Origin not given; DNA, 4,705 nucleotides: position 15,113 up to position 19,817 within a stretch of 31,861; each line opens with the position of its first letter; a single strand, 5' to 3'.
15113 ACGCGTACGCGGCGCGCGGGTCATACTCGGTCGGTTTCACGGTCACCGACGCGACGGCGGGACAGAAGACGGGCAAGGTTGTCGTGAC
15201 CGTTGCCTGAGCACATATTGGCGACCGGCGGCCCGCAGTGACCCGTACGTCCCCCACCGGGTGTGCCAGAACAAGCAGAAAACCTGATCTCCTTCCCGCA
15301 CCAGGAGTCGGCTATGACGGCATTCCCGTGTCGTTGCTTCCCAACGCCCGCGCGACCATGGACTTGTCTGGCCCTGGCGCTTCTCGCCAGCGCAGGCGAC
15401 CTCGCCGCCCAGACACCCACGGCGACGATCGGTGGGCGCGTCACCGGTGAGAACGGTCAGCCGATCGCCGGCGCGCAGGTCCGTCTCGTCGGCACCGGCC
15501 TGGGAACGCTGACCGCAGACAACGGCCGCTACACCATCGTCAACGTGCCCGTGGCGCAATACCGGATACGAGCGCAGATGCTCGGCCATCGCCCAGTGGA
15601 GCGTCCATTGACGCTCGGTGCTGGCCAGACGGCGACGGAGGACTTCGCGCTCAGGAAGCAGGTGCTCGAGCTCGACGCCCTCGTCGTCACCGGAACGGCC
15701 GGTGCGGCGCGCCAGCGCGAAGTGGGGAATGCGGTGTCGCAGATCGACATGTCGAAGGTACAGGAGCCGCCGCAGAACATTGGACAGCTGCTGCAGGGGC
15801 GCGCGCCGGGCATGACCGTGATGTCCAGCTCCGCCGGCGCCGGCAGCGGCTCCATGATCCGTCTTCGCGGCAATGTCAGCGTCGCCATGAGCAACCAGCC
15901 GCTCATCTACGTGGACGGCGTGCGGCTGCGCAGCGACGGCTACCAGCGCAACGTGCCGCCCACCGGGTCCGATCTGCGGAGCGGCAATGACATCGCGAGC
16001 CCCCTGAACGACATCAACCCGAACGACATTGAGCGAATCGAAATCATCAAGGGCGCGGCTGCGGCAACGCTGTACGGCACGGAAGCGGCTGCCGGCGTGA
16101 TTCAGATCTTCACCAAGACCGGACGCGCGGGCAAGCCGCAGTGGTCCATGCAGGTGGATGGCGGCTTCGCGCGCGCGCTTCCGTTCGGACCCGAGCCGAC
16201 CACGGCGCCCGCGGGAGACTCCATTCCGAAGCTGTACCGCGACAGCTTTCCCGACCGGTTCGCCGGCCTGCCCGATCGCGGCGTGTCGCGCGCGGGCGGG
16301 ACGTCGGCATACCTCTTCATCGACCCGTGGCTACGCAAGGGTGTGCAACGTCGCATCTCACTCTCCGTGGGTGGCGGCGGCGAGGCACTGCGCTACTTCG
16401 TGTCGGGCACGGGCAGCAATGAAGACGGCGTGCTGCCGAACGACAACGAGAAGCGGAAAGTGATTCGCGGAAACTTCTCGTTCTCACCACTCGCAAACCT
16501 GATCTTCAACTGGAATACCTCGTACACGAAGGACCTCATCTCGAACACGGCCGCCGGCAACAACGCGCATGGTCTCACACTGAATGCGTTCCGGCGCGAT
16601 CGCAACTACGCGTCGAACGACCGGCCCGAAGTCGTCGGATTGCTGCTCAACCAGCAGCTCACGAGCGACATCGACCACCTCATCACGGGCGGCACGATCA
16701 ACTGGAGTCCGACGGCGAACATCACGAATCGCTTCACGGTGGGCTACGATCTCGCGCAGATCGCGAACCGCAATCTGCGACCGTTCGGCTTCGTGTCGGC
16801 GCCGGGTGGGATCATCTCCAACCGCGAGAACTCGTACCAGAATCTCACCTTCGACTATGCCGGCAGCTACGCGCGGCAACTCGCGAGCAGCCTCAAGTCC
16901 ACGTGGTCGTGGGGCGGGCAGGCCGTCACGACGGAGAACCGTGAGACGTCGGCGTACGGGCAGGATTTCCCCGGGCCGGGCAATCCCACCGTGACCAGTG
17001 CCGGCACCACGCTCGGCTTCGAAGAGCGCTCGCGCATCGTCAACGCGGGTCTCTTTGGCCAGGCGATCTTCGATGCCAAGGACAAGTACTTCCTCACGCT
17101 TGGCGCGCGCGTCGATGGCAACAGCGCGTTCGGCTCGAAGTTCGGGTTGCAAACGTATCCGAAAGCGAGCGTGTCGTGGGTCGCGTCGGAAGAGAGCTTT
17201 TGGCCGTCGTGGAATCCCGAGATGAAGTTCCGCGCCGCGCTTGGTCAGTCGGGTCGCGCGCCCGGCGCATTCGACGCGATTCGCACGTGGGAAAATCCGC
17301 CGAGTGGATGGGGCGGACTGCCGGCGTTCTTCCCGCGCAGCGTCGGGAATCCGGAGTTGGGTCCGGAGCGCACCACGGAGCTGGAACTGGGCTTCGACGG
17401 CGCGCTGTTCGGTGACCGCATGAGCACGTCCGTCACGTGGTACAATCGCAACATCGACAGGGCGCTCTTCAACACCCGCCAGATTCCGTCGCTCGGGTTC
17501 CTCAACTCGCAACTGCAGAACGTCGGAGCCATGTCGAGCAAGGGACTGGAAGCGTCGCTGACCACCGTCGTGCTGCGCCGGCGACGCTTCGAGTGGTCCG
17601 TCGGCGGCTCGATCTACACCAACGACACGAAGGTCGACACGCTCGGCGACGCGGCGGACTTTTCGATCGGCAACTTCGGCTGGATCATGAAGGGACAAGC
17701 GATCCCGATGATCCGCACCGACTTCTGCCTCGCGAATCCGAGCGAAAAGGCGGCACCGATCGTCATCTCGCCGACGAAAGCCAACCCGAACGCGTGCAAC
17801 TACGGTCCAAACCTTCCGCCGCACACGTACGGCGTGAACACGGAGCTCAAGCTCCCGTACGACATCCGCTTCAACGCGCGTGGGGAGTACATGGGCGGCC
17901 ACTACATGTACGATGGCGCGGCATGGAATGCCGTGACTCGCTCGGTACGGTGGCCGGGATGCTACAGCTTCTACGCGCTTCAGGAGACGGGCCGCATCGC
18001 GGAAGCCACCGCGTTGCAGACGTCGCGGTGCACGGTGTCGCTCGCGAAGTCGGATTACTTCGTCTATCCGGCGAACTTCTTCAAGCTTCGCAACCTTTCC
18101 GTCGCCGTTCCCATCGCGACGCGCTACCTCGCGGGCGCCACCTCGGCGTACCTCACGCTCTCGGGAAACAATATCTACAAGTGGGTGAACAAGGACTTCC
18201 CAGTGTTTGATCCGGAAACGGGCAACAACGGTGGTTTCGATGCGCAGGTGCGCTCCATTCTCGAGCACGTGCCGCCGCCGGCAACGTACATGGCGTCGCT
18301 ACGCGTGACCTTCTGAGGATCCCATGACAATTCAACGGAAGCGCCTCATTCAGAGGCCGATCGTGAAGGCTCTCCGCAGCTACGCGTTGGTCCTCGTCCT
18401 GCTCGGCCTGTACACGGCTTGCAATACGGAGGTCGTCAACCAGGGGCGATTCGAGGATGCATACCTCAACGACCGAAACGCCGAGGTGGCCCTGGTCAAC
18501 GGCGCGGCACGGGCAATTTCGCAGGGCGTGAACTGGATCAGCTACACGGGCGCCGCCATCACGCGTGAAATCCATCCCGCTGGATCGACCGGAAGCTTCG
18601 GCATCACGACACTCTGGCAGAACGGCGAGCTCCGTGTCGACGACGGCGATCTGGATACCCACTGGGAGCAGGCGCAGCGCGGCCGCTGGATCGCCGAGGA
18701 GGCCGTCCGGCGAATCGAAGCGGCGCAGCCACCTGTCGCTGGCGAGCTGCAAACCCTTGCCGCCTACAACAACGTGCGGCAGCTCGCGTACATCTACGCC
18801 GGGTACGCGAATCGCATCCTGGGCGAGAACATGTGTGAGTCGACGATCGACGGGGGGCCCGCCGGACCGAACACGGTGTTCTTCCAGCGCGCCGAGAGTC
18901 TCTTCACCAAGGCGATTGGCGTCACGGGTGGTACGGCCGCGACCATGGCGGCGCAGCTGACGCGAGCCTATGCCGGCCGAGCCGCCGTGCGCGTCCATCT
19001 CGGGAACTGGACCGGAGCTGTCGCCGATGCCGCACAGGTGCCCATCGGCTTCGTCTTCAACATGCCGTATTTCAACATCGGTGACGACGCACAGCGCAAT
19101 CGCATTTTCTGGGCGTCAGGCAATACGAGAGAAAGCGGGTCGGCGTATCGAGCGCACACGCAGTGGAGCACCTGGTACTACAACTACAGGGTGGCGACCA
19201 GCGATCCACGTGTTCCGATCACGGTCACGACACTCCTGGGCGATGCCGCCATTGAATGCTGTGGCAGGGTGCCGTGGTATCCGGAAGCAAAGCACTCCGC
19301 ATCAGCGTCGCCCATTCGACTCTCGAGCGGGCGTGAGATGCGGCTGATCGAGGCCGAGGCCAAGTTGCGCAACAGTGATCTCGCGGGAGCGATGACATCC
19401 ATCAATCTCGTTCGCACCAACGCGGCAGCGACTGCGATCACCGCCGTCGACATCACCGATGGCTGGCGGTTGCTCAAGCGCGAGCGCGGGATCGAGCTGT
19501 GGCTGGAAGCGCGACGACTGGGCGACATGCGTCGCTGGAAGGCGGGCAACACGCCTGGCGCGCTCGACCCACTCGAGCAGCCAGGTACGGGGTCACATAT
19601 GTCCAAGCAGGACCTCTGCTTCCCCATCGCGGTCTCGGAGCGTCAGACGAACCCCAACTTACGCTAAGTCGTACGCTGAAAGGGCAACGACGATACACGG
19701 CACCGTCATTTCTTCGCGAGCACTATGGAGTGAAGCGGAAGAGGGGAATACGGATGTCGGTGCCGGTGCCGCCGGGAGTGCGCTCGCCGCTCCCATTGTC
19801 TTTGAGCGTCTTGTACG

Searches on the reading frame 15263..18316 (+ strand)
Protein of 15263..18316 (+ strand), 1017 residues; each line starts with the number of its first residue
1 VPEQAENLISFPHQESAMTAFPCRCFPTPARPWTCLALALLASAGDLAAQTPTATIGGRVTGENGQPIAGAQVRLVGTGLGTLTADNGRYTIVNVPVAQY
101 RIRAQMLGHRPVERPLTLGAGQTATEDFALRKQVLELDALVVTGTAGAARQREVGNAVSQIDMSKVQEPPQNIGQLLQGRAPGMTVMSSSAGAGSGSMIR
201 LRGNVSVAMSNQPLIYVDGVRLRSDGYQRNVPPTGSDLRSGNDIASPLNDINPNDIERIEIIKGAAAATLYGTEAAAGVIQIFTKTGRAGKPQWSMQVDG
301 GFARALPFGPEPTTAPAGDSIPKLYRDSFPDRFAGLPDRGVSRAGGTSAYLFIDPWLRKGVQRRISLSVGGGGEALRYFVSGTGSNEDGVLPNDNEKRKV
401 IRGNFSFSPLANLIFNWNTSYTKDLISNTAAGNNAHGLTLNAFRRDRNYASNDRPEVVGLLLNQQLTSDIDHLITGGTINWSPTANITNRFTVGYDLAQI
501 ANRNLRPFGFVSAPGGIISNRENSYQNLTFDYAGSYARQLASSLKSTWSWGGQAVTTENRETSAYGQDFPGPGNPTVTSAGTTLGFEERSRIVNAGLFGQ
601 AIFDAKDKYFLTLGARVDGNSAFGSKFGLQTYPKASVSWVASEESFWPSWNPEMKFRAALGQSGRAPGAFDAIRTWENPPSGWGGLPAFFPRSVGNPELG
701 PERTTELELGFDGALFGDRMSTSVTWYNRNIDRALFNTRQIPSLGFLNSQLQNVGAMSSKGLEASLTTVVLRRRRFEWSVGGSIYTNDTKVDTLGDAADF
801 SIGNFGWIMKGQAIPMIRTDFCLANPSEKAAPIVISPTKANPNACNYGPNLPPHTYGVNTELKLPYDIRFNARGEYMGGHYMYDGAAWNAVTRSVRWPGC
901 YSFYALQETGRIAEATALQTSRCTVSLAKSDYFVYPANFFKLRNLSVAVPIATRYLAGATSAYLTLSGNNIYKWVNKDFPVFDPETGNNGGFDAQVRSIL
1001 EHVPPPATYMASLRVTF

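Call 74: search_protein_families(library=pfam, proteins=[window:15263-18316:+], max_evalue=0.001)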
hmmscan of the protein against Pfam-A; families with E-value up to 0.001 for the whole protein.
window:15263-18316:+ (1017 aa): 5 families
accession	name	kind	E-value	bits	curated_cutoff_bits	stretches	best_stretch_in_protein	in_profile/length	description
PF00593.30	TonB_dep_Rec_b-barrel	-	8.2e-29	102.2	27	1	424-886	18-404/436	TonB dependent receptor-like, beta-barrel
PF07715.20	Plug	-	3.4e-19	69.8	23.9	1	151-279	2-107/107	TonB-dependent Receptor Plug Domain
PF13620.12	CarboxypepD_reg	-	1.7e-18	67.2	32.3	1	55-131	1-82/82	Carboxypeptidase regulatory-like domain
PF13715.12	CarbopepD_reg_2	-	6.3e-14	52.2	32.2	1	57-142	2-88/88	CarboxypepD_reg-like domain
PF14905.12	OMP_b-brl_3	-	3.6e-08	33.3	27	1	693-807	207-314/408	Outer membrane protein beta-barrel family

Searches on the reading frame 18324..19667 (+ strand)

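Call 74: search_protein_families(library=pfam, proteins=[window:18324-19667:+], max_evalue=0.001)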
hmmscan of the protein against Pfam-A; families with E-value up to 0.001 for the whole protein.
window:18324-19667:+ (447 aa): 1 family
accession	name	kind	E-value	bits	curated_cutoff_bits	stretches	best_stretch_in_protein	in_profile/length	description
PF07980.17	SusD_RagB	-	1.8e-11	44.7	23.1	1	338-444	163-289/297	SusD family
